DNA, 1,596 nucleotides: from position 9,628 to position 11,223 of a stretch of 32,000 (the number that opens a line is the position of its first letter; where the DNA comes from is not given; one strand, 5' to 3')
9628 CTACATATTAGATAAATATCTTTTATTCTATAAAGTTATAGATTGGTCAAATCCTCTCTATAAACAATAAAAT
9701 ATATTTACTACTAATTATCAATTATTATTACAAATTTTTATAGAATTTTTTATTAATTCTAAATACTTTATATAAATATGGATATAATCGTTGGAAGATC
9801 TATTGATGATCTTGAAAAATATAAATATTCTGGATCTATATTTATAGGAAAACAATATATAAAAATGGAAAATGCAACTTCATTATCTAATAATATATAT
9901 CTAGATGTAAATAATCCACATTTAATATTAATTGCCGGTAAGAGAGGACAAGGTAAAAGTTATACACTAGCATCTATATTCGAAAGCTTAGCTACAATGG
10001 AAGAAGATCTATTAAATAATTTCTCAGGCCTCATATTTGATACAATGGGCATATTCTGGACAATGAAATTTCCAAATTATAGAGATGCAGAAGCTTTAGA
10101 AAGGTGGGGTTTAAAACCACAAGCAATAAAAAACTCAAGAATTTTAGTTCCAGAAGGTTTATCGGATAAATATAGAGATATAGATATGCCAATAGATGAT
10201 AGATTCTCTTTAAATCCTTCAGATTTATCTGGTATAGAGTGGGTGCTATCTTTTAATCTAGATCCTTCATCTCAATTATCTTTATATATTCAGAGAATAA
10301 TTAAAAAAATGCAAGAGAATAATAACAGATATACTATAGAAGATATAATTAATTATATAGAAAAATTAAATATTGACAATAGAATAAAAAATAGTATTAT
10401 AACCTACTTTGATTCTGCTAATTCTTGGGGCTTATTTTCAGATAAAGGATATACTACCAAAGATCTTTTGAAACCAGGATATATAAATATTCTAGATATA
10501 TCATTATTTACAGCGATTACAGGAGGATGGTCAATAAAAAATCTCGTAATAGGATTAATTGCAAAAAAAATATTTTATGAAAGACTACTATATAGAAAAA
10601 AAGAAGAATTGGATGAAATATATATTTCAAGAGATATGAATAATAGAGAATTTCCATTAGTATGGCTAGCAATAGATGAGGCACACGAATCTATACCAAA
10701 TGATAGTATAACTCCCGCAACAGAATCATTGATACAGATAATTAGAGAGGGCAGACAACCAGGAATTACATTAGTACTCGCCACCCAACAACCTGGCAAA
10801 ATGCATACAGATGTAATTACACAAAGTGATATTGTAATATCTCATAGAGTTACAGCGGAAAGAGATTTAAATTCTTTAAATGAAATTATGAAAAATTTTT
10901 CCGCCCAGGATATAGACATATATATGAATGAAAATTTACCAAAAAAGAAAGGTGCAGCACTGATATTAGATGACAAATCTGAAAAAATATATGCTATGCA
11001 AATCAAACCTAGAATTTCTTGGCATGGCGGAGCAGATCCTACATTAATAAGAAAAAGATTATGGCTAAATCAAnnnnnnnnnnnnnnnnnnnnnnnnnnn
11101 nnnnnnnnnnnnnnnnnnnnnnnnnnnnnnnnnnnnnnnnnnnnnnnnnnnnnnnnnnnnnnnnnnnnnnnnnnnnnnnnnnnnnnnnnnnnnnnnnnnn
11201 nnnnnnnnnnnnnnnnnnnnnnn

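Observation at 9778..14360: HerA/FtsK-clade ATPase coupled to anchored, glycan-sequon-rich surface proteins: candidate undescribed envelope or host-contact apparatus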

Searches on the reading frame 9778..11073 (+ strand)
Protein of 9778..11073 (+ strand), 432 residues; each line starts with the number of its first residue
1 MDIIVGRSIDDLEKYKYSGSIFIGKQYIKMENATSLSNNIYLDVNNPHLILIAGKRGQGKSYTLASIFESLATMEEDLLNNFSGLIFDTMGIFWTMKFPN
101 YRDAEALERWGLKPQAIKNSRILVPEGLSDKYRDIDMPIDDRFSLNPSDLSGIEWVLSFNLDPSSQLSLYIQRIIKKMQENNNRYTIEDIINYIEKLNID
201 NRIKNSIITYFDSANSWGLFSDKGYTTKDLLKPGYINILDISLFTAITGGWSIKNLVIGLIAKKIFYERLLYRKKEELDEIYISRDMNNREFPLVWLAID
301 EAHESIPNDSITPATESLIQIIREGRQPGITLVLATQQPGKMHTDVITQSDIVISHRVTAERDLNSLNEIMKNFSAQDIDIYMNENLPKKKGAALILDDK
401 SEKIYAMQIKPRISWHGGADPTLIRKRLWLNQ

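Call 4: search_protein_families(library=pfam, proteins=[window:9778-11073:+], max_evalue=1)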
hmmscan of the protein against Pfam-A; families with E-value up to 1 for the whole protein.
window:9778-11073:+ (432 aa): 13 families
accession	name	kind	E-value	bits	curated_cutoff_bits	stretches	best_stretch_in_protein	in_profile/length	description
PF01935.23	DUF87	-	4.2e-10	40.5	23.2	1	39-244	13-204/220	Helicase HerA, central domain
PF05872.18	HerA_C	-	0.00027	20.2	22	1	291-377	255-342/502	Helicase HerA-like C-terminal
PF01580.24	FtsK_SpoIIIE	-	0.00078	19.4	24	1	38-75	29-67/221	FtsK/SpoIIIE family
PF05707.18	Zot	-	0.005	16.7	20.3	1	296-356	84-145/197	Zonular occludens toxin (Zot)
PF13495.12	Phage_int_SAM_4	-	0.041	14.7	27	0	170-206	25-62/85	Phage integrase, N-terminal SAM-like domain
PF06414.18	Zeta_toxin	-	0.075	12.9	22.3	1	41-72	10-41/199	Zeta toxin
PF10412.15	TrwB_AAD_bind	-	0.094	12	20.5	0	50-100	18-61/387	Type IV secretion-system coupling protein DNA-binding domain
PF00004.35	AAA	-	0.14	13.1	21.2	0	297-352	61-125/131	ATPase family associated with various cellular activities (AAA)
PF13401.12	AAA_22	-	0.14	12.9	27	0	48-72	6-30/130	AAA domain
PF05729.18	NACHT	-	0.17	12.1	26.7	1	49-75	2-28/167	NACHT domain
PF08489.16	TiaS_FLD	-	0.2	12.2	21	1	263-306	18-66/116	TiaS FLD domain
PF13191.12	AAA_16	-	0.26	12.2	32.6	1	46-73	23-50/167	AAA ATPase domain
PF13173.12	AAA_14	-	0.59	10.6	27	0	48-76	3-31/129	AAA domain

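Call 5: search_protein_families(library=ncbifam, proteins=[window:9778-11073:+], max_evalue=1)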
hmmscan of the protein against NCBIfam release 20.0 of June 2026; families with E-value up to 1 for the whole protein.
window:9778-11073:+ (432 aa): 12 families
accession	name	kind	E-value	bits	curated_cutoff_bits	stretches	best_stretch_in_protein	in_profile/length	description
NF042944.1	HerA_antiphage_2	equivalog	4.5e-13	48.8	850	2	252-374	390-511/576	anti-phage-associated helicase HerA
NF042943.1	HerA_antiphage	equivalog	7.1e-08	31.4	800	1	314-375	458-519/566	anti-phage-associated helicase HerA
NF040819.1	helicase_HerA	equivalog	1.3e-07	30.5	970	1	262-372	370-481/561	DNA double-strand break repair helicase HerA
NF040937.1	HerA_Thermprot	equivalog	3.1e-07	29.2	800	1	285-376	342-432/487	DNA double-strand break repair helicase HerA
TIGR03928.1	T7_EssCb_Firm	equivalog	2.9e-05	21.9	778.4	1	260-367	882-988/1296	type VII secretion protein EssC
TIGR02211.1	LolD_lipo_ex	equivalog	0.0099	15.4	307.75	1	23-70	7-53/221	lipoprotein-releasing ABC transporter ATP-binding protein LolD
TIGR01420.1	pilT_fam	subfamily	0.014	14.6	319.1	1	48-72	123-147/343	PilT/PilU family type 4a pilus ATPase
TIGR02324.1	CP_lyasePhnL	equivalog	0.035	13.5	256.3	1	34-81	21-68/224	phosphonate C-P lyase system protein PhnL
NF033849.1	ser_rich_anae_1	subfamily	0.041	11.2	650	1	315-365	1047-1097/1163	serine-rich protein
TIGR03924.1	T7SS_EccC_a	equivalog_domain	0.088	11.5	509.15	1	289-338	559-606/673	type VII secretion protein EccCa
NF041214.1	plasmid_TraB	equivalog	0.12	10.8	800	1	293-363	346-414/639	plasmid transfer protein TraB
TIGR03420.1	DnaA_homol_Hda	equivalog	0.15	11.6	194.8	1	26-76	16-67/226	DnaA regulatory inactivator Hda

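Call 6: search_solved_structures(query=window:9778-11073:+, max_evalue=1, show_alignments=2)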
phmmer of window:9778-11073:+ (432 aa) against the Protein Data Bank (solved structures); distinct sequences matched with E-value up to 1: 16.
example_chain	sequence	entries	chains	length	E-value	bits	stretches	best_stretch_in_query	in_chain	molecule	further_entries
8xau_A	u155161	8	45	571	8.4e-10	41.5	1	256-400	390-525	ATP-binding protein | HerA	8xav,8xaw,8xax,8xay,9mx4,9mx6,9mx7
8wiv_A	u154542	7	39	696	1e-07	34.6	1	208-366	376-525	Helicase HerA central domain-containing protein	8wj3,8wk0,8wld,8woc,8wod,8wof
9c1m_M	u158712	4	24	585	2.1e-06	30.3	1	228-376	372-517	ATP-binding protein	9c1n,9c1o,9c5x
9x1l_A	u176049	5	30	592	3.2e-05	26.4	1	294-364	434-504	DNA helicase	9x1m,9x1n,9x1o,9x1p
8ziq_M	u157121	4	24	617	7.4e-05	25.2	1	234-381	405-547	HerA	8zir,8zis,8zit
8j4u_M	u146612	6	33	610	0.00022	23.6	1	278-377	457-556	Nucleoside triphosphate hydrolase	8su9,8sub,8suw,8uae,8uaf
8yho_A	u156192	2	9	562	0.0019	20.6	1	299-367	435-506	DUF87 domain-containing protein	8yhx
4kfr_A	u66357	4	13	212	0.008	18.5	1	274-378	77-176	Genome packaging NTPase B204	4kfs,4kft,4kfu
4d2i_A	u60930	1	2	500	0.012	17.8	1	289-375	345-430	HERA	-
4r2h_A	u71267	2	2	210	0.065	15.5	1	279-373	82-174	STIV B204 ATPase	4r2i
9qks_G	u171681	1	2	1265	0.14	14.4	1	315-381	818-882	ESX secretion system protein YukB,Green fluorescent protein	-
8wet_A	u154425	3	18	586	0.45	12.7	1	318-373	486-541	TdpA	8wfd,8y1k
7f6d_B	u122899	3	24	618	0.62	12.3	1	289-358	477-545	HerA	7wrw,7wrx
4pj3_A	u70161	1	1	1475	0.73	12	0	313-380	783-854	Intron-binding protein aquarius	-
5mqf_U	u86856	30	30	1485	0.74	12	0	313-380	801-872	Intron-binding protein aquarius | RNA helicase aquarius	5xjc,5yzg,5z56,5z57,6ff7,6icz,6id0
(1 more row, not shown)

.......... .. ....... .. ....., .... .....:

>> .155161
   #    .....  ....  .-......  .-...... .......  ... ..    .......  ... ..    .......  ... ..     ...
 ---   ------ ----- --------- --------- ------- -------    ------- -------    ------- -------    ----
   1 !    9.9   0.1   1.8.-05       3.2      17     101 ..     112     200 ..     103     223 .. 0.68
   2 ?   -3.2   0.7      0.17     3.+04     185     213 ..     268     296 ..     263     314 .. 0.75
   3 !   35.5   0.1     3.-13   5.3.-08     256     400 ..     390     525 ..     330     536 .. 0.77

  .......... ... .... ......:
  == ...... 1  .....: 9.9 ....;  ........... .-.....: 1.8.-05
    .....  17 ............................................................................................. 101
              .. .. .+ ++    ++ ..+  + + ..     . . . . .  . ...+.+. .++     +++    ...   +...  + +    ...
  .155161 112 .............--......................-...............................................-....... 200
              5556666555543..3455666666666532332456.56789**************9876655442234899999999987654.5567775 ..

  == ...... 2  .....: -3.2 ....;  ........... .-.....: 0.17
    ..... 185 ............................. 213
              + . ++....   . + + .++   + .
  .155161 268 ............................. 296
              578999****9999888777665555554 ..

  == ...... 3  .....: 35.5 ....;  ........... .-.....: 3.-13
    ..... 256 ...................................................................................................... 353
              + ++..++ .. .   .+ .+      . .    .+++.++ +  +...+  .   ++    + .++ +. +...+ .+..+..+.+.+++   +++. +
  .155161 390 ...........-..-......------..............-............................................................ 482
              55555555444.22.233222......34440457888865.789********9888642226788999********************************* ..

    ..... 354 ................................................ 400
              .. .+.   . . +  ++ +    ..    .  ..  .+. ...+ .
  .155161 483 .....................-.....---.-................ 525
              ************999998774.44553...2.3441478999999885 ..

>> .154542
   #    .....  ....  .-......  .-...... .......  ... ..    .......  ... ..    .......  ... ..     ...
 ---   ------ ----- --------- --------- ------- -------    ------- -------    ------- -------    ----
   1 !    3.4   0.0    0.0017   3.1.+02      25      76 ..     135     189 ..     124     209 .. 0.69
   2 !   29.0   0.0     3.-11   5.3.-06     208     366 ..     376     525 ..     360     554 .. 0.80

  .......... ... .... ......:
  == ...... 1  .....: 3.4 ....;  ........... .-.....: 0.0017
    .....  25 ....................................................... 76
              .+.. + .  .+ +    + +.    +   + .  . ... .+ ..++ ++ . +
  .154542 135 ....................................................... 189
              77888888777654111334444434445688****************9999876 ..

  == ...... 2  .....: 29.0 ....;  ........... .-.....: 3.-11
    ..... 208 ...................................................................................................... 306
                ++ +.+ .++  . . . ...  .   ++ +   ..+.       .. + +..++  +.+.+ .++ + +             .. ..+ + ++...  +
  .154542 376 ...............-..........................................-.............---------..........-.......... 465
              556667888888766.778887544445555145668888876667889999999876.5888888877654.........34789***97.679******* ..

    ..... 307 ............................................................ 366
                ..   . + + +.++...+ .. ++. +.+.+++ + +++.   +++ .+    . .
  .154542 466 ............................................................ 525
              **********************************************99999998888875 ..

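Call 7: find_homologous_proteins(query=window:9778-11073:+)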
Query window:9778-11073:+ (432 aa): 4333 proteins with E <= 0.001 among 8000 candidates; the best 120 are listed.
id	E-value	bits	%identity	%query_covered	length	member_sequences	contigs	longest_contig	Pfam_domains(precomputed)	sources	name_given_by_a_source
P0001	6.0e-285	963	100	100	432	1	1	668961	PF01935.24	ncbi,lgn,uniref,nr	ncbi:DNA double-strand break repair helicase HerA [Nanobdella aerobiophila]|uniref:DNA double-strand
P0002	2.9e-239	812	81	100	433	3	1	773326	PF01935.24,PF05872.19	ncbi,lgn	ncbi:nucleotidyltransferase [Nanoarchaeota archaeon]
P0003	1.0e-237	807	81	100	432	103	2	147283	PF01935.24,PF05872.19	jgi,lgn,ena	-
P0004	7.2e-237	804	81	100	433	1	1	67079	PF01935.24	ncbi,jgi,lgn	ncbi:MAG: ATP-binding protein [Nanopusillaceae archaeon]|jgi:hypothetical protein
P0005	8.5e-229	778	76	100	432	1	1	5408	PF01935.24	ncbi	ncbi:MAG: ATP-binding protein [Nanopusillaceae archaeon]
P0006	8.8e-226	768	77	100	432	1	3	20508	PF01935.24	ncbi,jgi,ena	-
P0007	7.1e-210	715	68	100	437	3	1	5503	PF01935.24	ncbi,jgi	jgi:DNA helicase HerA-like ATPase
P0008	1.3e-209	715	71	100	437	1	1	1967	PF01935.24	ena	-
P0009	2.5e-209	714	68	100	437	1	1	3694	PF01935.24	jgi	-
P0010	2.2e-203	694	70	100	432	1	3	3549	PF01935.24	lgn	-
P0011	5.1e-203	693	67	100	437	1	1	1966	PF01935.24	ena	-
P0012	6.4e-203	693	67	100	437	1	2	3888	PF01935.24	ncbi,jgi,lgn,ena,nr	ncbi:MAG TPA: ATP-binding protein [Candidatus Nanopusillus sp.]|nr:ATP-binding protein [Candidatus N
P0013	6.4e-203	693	67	100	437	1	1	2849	PF01935.24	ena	-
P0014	3.9e-200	683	68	97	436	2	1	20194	PF01935.24,PF05872.19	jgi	-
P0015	2.4e-195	668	65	100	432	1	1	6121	PF01935.24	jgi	-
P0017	1.7e-194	665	65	100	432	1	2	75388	PF01935.24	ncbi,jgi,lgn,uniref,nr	ncbi:ATP-binding protein [Nanoarchaeota archaeon NZ13-N]|uniref:Helicase HerA central domain-contain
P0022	4.9e-190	650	63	99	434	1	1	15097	PF01935.24,PF05872.19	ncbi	-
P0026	1.7e-179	615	63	99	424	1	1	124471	PF01935.24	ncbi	-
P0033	8.9e-134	465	50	98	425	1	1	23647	PF01935.24,PF00004.36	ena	-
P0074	2.8e-129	450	45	98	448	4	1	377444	PF01935.24,PF05707.19,PF05872.19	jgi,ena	jgi:uncharacterized protein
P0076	3.9e-129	449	49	98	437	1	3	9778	PF01935.24,PF05707.19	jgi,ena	-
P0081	1.4e-128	448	49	98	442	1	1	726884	PF01935.24,PF05872.19,PF00004.36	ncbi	-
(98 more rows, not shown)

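Call 11: find_encoding_contigs(protein=P0081, flank=6000, max_places=2)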
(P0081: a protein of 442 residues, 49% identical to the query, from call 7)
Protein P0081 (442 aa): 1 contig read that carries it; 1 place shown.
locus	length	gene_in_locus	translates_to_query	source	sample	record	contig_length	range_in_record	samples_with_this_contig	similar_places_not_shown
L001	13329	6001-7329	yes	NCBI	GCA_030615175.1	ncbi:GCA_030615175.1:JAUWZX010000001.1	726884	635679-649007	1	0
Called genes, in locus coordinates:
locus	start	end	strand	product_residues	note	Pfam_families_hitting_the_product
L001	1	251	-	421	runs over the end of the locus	-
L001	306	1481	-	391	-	PF01966:HD, PF19276:HD_assoc_2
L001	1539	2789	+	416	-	-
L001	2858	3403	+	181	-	PF00352:TBP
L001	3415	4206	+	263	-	PF00696:AA_kinase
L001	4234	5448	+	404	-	PF00368:HMG-CoA_red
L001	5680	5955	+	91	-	-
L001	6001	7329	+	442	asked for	PF01935:DUF87 (weak), PF05872:HerA_C (faint), PF00004:AAA (faint)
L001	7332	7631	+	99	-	-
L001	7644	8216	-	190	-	PF01966:HD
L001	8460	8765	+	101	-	-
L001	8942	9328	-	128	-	-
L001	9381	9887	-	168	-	-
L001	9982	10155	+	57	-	PF04014:MazE_antitoxin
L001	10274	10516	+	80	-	-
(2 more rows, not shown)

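Call 13: find_encoding_contigs(protein=P0074, flank=6000, max_places=2)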
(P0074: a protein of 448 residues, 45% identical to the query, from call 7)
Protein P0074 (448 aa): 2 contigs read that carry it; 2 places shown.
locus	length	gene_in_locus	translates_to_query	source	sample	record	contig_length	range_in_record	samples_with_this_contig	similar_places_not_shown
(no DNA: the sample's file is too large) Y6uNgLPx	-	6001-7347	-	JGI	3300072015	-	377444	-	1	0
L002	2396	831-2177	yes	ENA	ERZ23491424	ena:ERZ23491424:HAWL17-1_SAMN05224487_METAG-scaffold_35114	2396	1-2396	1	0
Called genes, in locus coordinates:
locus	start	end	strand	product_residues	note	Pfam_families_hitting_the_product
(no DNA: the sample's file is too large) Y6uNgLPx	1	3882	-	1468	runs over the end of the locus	PF00082:Peptidase_S8, PF01839:FG-GAP (faint), PF02225:PA, PF13517:FG-GAP_3 (weak)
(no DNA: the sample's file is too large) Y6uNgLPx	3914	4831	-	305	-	PF05569:Peptidase_M56 (weak), PF01435:Peptidase_M48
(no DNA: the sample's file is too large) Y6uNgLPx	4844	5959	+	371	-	PF02353:CMAS, PF13489:Methyltransf_23, PF01728:FtsJ (weak), PF08241:Methyltransf_11, PF08242:Methyltransf_12, PF13649:Methyltransf_25, PF13847:Methyltransf_31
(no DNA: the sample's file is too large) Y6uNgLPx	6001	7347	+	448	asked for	PF01935:DUF87, PF05872:HerA_C (faint), PF05707:Zot (faint)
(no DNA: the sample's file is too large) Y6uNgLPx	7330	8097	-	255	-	PF25133:TYW2_N_2, PF05175:MTS (faint), PF02475:TRM5-TYW2_MTfase, PF13847:Methyltransf_31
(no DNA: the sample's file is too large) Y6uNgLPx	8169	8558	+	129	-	PF23600:CdpA_N (faint)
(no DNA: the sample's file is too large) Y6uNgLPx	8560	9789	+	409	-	PF01595:CNNM, PF00571:CBS (weak), PF03471:CorC_HlyC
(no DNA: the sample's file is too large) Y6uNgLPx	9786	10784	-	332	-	PF00752:XPG_N, PF00867:XPG_I, PF01367:5_3_exonuc (weak)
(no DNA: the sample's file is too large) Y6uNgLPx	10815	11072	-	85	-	PF03083:MtN3_slv, PF04193:PQ-loop (weak)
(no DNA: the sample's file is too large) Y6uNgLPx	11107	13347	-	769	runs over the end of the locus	PF03104:DNA_pol_B_exo1, PF00136:DNA_pol_B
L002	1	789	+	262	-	?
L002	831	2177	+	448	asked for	PF01935:DUF87, PF05872:HerA_C (faint), PF05707:Zot (faint)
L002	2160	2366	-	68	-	-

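Call 14: find_encoding_contigs(protein=P0017, flank=6000, max_places=2)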
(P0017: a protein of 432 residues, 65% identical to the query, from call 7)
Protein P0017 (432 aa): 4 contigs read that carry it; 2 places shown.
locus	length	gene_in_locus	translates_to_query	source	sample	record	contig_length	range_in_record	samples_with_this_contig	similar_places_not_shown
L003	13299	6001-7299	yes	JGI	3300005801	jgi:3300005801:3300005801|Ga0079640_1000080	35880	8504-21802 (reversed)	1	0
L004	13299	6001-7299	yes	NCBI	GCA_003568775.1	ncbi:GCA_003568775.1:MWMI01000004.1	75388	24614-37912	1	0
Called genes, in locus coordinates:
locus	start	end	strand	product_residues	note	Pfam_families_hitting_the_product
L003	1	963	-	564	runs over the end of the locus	PF04675:DNA_ligase_A_N, PF01068:DNA_ligase_A_M, PF04679:DNA_ligase_A_C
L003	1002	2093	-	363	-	PF00091:Tubulin, PF12327:FtsZ_C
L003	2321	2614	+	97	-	-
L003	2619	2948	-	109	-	PF01588:tRNA_bind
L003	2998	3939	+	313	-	PF01916:DS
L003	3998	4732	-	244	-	PF00009:GTP_EFTU (faint), PF03193:RsgA_GTPase, PF01926:MMR_HSR1, PF02421:FeoB_N (weak)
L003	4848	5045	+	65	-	-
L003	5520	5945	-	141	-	-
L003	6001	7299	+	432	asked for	PF01935:DUF87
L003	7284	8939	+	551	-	-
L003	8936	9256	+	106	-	-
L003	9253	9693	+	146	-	-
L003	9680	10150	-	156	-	-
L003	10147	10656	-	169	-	PF01090:Ribosomal_S19e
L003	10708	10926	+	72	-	PF01780:Ribosomal_L37ae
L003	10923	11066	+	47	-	-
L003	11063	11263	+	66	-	-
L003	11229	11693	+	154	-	PF22794:jr-ZPR1 (weak)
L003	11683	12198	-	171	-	PF00719:Pyrophosphatase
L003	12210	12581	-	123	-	PF04472:SepF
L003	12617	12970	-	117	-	PF01920:Prefoldin_2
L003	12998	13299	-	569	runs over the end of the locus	PF00749:tRNA-synt_1c, PF03950:tRNA-synt_1c_C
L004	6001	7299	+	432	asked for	PF01935:DUF87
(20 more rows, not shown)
